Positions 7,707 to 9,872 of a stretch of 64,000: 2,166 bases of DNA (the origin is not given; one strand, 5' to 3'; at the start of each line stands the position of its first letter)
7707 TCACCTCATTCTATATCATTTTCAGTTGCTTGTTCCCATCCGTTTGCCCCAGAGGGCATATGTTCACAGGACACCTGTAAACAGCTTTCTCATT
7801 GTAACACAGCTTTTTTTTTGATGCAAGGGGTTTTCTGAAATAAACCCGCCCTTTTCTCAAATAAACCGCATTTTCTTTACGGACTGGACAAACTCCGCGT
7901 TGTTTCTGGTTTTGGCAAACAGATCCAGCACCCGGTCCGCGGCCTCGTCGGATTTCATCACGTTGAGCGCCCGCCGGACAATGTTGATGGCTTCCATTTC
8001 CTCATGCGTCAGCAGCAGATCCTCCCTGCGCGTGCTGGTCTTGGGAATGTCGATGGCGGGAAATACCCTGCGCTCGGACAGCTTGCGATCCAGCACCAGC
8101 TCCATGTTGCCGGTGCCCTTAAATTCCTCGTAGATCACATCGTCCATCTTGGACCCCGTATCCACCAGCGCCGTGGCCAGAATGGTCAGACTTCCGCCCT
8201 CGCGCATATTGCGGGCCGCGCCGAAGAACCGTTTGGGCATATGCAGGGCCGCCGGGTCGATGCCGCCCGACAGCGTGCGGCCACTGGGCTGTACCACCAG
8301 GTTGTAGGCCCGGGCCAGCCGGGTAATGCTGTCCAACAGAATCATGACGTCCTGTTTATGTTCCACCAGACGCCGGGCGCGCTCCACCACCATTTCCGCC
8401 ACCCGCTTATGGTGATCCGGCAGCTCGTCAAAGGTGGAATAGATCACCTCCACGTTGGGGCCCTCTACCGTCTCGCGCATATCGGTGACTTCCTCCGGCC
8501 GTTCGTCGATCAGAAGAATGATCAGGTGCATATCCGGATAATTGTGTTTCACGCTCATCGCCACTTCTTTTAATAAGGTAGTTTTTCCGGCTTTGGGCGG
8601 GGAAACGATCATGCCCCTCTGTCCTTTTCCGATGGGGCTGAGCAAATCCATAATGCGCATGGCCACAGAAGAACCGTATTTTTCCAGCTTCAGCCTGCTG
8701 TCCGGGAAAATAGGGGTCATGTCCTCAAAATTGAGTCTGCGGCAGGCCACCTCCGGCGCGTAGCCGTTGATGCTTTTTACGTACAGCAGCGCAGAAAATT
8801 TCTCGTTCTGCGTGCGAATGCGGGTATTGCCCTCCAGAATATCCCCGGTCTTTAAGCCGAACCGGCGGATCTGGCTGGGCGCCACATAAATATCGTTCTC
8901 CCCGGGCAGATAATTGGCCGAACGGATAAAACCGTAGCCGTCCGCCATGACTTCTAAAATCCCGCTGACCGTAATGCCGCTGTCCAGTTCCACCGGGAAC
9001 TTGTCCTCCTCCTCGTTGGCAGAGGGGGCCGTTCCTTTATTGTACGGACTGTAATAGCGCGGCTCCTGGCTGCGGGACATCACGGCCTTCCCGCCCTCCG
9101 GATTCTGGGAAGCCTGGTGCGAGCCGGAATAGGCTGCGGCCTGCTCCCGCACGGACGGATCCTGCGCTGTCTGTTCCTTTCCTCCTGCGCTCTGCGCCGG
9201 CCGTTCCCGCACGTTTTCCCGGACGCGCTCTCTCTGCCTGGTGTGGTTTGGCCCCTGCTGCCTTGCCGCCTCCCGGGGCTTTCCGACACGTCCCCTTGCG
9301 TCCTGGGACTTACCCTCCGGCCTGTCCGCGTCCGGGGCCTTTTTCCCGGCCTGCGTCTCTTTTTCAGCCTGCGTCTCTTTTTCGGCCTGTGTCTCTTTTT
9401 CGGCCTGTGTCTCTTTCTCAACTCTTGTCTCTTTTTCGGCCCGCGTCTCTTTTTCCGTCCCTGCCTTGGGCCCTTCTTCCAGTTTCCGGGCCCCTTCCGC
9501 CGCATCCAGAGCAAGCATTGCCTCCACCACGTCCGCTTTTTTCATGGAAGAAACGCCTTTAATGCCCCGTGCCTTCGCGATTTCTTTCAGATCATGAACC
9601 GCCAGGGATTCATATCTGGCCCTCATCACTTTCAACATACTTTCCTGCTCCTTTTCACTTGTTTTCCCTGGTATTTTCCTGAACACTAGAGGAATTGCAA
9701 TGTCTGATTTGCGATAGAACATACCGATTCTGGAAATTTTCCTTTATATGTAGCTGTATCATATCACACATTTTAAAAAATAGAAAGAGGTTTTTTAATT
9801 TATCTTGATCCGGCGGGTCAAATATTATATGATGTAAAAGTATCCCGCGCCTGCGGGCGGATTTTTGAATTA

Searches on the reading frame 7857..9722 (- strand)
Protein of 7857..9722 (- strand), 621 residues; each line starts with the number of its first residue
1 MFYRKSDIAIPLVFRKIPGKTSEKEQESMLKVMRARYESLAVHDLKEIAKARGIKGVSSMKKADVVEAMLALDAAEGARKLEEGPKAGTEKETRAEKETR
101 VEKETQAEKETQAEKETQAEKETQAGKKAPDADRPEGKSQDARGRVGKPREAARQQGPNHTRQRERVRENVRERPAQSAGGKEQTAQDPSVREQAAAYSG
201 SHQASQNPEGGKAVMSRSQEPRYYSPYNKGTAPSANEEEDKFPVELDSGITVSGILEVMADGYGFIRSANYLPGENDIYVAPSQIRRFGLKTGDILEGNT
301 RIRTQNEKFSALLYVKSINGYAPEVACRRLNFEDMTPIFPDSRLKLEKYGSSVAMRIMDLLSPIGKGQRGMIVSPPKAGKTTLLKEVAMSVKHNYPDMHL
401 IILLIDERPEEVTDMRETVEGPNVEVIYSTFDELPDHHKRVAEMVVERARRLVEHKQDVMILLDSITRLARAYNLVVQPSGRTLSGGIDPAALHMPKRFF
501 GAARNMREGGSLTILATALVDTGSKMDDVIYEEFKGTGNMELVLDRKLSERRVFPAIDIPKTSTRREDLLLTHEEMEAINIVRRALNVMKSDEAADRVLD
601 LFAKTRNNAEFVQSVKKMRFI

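Call 49: search_protein_families(library=pfam, max_evalue=0.00001, proteins=[window:7857-9722:-])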
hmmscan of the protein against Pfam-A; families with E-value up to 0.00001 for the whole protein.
window:7857-9722:- (621 aa): 3 families
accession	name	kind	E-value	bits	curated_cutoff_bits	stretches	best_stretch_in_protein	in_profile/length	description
PF07497.18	Rho_RNA_bind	-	5.9e-32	109.7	27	1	252-324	1-73/73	Rho termination factor, RNA-binding domain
PF00006.31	ATP-synt_ab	-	1.2e-26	94.2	29.5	1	355-561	2-210/213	ATP synthase alpha/beta family, nucleotide-binding domain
PF07498.18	Rho_N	-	5.8e-07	29.8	24.9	1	38-70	3-35/43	Rho termination factor, N-terminal domain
